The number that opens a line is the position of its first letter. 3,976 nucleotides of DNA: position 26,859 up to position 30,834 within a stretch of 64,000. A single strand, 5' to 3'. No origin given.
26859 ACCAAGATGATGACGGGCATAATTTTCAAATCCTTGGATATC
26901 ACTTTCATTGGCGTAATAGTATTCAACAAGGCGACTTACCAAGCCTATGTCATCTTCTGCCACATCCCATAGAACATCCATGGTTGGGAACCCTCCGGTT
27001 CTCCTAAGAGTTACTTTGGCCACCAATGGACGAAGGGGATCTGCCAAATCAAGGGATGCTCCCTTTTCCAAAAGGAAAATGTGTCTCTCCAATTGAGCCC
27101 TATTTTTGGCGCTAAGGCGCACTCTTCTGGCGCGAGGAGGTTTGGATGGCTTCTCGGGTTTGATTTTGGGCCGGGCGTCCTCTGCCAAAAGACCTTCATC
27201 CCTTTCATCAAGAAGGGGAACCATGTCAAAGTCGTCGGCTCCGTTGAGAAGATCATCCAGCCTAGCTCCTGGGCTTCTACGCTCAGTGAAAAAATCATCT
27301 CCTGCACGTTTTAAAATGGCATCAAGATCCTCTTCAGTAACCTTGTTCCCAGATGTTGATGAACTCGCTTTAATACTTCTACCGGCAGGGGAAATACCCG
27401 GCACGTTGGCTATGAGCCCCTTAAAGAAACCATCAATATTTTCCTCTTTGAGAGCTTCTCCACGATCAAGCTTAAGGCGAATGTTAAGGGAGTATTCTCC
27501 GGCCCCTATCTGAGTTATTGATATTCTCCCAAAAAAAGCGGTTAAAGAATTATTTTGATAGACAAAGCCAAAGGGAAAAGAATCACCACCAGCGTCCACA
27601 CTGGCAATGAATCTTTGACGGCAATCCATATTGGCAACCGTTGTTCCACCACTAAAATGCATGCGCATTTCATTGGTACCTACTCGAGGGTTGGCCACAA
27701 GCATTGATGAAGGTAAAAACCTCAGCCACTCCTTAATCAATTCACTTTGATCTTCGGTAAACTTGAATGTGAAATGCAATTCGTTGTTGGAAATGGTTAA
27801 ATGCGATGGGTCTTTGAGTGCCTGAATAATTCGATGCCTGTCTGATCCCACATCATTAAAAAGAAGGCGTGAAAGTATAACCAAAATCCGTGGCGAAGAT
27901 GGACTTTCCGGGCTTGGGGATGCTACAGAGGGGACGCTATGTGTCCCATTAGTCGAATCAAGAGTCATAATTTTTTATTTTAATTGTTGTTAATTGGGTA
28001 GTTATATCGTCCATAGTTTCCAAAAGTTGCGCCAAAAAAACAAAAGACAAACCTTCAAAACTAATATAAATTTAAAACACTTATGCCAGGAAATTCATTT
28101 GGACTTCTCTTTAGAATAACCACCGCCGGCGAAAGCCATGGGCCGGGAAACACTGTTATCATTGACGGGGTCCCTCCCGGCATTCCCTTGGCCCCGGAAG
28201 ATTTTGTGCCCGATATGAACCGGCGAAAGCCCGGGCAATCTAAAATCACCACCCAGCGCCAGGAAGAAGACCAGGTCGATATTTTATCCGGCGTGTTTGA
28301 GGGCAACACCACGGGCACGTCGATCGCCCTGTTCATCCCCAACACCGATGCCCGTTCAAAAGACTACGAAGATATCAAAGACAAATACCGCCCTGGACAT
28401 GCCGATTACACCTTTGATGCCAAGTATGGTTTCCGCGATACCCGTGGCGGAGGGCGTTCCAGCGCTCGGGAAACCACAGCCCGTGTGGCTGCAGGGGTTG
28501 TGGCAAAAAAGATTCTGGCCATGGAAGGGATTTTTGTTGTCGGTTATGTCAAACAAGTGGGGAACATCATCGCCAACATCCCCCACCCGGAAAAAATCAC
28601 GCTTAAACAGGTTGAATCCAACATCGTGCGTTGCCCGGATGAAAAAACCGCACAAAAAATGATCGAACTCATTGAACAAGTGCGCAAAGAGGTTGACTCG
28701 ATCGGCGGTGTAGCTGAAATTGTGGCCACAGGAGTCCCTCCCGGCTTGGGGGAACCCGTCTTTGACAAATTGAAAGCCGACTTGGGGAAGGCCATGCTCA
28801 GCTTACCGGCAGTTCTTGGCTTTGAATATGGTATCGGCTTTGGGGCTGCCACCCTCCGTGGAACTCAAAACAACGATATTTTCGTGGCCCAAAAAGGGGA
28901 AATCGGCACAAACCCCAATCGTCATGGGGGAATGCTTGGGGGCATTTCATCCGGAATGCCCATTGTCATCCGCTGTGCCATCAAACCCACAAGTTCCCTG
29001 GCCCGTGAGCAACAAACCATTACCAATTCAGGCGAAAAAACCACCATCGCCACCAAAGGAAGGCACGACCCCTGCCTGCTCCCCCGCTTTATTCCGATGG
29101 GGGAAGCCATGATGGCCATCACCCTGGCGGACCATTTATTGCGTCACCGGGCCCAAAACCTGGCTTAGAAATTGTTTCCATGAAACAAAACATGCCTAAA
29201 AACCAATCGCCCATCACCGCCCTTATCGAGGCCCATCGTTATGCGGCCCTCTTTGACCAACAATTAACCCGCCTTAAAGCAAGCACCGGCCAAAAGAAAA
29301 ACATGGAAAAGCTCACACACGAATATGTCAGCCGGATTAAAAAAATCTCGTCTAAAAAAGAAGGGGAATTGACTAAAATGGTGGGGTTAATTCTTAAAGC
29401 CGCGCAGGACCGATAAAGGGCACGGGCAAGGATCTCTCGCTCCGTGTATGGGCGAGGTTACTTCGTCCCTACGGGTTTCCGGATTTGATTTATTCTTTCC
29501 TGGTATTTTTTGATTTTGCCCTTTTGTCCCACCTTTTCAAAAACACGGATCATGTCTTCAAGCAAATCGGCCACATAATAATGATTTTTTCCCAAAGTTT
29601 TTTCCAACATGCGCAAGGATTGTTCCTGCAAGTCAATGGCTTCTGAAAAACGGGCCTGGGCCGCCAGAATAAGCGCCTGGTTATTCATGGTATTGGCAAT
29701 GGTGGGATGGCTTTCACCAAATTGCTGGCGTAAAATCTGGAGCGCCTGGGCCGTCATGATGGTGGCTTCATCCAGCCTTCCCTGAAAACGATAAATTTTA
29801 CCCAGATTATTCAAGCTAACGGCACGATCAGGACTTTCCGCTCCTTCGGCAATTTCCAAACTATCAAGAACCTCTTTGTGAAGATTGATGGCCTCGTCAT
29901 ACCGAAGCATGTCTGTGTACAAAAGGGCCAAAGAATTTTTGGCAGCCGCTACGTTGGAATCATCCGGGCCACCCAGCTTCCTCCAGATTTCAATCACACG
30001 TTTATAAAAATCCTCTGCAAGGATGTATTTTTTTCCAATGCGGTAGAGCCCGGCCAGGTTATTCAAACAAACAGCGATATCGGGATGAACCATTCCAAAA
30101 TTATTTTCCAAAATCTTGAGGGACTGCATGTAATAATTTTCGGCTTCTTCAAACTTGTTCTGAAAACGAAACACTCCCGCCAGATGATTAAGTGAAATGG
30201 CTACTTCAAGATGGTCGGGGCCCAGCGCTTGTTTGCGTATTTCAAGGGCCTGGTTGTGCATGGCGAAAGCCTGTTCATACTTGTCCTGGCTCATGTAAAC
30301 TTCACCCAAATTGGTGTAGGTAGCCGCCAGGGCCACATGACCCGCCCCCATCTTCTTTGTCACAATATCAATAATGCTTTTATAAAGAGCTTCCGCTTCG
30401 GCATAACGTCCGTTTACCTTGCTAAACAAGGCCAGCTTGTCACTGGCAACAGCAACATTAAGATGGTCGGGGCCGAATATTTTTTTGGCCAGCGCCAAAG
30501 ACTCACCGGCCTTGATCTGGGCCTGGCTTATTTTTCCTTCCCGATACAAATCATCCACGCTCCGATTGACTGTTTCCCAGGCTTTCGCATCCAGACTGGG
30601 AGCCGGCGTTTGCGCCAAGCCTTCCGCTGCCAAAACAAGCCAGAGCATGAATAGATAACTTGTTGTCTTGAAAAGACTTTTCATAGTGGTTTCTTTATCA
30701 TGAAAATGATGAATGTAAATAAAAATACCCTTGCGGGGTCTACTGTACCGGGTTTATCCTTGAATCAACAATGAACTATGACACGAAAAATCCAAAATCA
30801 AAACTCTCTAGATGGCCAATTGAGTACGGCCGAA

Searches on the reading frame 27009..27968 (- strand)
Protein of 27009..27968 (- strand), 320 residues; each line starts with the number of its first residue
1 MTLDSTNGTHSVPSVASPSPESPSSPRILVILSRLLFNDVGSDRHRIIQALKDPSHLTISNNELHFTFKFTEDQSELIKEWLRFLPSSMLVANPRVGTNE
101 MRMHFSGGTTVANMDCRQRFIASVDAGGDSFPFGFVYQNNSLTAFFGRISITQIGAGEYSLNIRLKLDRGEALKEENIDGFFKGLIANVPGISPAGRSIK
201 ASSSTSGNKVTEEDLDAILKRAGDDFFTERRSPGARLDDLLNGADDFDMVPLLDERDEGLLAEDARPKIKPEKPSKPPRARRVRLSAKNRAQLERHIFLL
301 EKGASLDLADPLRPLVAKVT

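Call 83: find_homologous_proteins(query=window:27009-27968:-, max_evalue=0.01)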
Query window:27009-27968:-: 3371 candidates shared short words with the query, none scored E <= 0.01.

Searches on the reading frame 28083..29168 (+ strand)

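Call 10: search_protein_families(library=pfam, proteins=[window:28083-29168:+], max_evalue=0.001)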
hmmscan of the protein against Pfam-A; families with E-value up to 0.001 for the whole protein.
window:28083-29168:+ (361 aa): 1 family
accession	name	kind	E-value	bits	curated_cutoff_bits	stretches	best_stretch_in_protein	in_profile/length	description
PF01264.26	Chorismate_synt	-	2.3e-134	447.7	27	1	10-353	1-327/327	Chorismate synthase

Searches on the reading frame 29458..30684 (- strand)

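Call 10: search_protein_families(library=pfam, proteins=[window:29458-30684:-], max_evalue=0.001)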
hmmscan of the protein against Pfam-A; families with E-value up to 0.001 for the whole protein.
window:29458-30684:- (408 aa): 15 families
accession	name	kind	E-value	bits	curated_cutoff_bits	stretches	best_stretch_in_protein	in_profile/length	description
PF13424.12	TPR_12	-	1.2e-86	285.4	30.1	7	120-193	3-76/77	Tetratricopeptide repeat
PF13374.12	TPR_10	-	3.7e-61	202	27.5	6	119-159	1-41/42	Tetratricopeptide repeat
PF24885.1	TPR_NPHP3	-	2e-54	185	100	4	138-236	117-215/239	Nephrocystin-3 TPR domain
PF00515.34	TPR_1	-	1.2e-23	82.4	27.8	1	120-150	1-31/34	Tetratricopeptide repeat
PF13176.12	TPR_7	-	6.9e-21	72.9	27.9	0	123-154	2-33/36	Tetratricopeptide repeat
PF17874.7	TPR_MalT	-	1.6e-17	64.2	45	2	73-194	35-154/336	MalT-like TPR region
PF07719.23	TPR_2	-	4.3e-15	54.9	27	0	290-317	3-30/34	Tetratricopeptide repeat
PF13181.12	TPR_8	-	5.4e-13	48.4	25.7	0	121-151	2-32/34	Tetratricopeptide repeat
PF13431.12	TPR_17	-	2.9e-07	30.7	24.4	0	284-307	9-32/34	Tetratricopeptide repeat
PF14559.12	TPR_19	-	3.1e-06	27.8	25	0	261-316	6-53/68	Tetratricopeptide repeat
PF09986.15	DUF2225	-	1.3e-05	25.5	21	0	255-380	86-208/214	Uncharacterized protein conserved in bacteria (DUF2225)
PF10516.15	SHNi-TPR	-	2e-05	24.4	21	0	122-154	3-35/38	SHNi-TPR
PF21325.3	SHPRH_helical-1st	-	6.6e-05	23.5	27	0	160-198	22-60/95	E3 ubiquitin-protein ligase SHPRH, first helical domain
PF13428.12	TPR_14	-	0.0001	23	23.5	0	123-150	4-31/44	Tetratricopeptide repeat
PF13432.12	TPR_16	-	0.00025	21.9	32.7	0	252-307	3-50/65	Tetratricopeptide repeat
